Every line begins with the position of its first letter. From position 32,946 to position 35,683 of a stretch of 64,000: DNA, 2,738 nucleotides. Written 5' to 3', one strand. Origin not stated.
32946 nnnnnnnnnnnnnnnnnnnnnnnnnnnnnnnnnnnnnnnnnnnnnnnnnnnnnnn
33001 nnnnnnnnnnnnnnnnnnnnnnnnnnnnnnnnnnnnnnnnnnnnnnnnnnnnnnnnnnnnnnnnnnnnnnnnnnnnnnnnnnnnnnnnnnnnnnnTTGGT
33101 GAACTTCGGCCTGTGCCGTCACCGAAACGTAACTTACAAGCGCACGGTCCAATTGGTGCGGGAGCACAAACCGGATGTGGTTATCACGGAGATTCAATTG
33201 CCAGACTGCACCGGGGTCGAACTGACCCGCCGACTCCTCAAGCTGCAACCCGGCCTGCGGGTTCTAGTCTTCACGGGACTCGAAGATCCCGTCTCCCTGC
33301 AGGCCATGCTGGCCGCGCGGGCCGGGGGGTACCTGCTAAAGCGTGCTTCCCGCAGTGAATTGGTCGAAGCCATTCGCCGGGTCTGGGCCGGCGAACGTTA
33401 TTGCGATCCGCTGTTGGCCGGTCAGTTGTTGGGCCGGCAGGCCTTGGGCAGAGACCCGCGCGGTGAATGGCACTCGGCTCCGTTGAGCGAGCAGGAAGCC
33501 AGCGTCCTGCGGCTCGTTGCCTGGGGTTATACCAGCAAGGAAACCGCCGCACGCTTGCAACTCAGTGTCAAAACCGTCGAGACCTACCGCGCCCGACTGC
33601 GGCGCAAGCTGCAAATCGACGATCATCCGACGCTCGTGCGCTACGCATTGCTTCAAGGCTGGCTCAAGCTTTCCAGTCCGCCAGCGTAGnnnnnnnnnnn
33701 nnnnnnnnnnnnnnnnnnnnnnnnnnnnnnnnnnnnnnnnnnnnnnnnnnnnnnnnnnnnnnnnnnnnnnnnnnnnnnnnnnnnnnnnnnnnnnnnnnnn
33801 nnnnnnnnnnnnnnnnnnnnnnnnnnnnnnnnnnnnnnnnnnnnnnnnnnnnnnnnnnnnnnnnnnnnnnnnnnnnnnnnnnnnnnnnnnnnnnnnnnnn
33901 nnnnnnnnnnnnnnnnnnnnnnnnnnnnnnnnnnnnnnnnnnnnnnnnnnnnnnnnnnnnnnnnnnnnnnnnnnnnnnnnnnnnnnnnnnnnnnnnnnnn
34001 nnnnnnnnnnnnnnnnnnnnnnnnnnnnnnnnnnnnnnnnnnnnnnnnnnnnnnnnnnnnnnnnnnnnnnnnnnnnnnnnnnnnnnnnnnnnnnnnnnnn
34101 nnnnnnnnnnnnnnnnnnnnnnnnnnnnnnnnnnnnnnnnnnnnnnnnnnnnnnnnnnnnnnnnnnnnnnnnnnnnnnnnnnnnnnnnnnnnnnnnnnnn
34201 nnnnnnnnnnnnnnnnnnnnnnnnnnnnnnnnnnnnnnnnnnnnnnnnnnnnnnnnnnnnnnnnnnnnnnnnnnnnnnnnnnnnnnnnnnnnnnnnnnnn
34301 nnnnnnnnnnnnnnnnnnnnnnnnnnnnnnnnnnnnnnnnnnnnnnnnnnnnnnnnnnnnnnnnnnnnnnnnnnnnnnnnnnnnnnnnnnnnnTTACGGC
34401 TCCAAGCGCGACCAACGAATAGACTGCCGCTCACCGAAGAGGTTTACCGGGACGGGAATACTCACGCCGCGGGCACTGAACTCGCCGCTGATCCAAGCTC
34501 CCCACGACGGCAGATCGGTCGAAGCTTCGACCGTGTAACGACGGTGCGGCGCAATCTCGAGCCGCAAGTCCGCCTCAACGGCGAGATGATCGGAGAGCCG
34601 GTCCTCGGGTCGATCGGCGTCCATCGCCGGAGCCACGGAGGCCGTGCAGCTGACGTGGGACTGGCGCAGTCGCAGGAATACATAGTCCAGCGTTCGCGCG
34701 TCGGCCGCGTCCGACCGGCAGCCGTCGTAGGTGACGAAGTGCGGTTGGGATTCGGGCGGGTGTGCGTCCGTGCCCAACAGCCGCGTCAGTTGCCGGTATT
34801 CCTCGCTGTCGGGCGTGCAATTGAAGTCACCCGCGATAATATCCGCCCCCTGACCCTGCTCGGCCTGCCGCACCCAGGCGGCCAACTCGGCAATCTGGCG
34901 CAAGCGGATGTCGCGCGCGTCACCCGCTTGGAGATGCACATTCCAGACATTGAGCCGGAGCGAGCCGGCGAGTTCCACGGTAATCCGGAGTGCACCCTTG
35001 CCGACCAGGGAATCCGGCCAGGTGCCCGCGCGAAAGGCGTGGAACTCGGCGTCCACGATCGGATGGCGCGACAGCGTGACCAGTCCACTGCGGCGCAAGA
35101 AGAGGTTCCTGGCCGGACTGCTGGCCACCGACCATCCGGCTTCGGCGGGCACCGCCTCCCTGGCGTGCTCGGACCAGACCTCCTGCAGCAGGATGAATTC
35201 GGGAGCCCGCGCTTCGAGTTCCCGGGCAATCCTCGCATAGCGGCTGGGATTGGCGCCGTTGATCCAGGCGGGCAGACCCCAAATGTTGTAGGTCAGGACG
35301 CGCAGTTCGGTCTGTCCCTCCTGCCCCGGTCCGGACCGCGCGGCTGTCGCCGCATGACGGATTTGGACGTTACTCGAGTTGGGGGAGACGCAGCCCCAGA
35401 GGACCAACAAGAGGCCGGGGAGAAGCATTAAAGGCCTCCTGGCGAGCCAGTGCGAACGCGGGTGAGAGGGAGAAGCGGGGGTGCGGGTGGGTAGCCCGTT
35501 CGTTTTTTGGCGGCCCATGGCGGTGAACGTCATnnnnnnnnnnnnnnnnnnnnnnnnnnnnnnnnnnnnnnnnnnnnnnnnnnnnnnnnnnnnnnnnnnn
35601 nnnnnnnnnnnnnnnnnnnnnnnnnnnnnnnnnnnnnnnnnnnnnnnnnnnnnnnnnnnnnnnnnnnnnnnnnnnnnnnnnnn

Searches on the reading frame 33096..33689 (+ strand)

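Call 70: search_protein_families(library=pfam, proteins=[window:33096-33689:+], max_evalue=0.0001)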
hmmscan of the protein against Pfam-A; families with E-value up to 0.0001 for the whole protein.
window:33096-33689:+ (197 aa): 3 families
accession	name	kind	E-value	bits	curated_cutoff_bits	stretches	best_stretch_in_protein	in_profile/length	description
PF00072.30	Response_reg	-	1.2e-15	58.1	30.2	1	15-94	32-111/111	Response regulator receiver domain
PF00196.25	GerE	-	2.1e-14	53.3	23.5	1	129-184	2-57/57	Bacterial regulatory proteins, luxR family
PF08281.18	Sigma70_r4_2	-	2.5e-06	27.5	25.7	1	130-172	11-54/54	Sigma-70, region 4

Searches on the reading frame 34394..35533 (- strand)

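Call 54: search_protein_families(library=pfam, proteins=[window:34394-35533:-], max_evalue=0.001)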
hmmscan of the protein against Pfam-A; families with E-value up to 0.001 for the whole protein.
window:34394-35533:- (379 aa): 1 family
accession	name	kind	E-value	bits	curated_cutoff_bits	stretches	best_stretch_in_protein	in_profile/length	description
PF03372.29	Exo_endo_phos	-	1.8e-22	80.6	24.5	1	80-316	1-225/225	Endonuclease/Exonuclease/phosphatase family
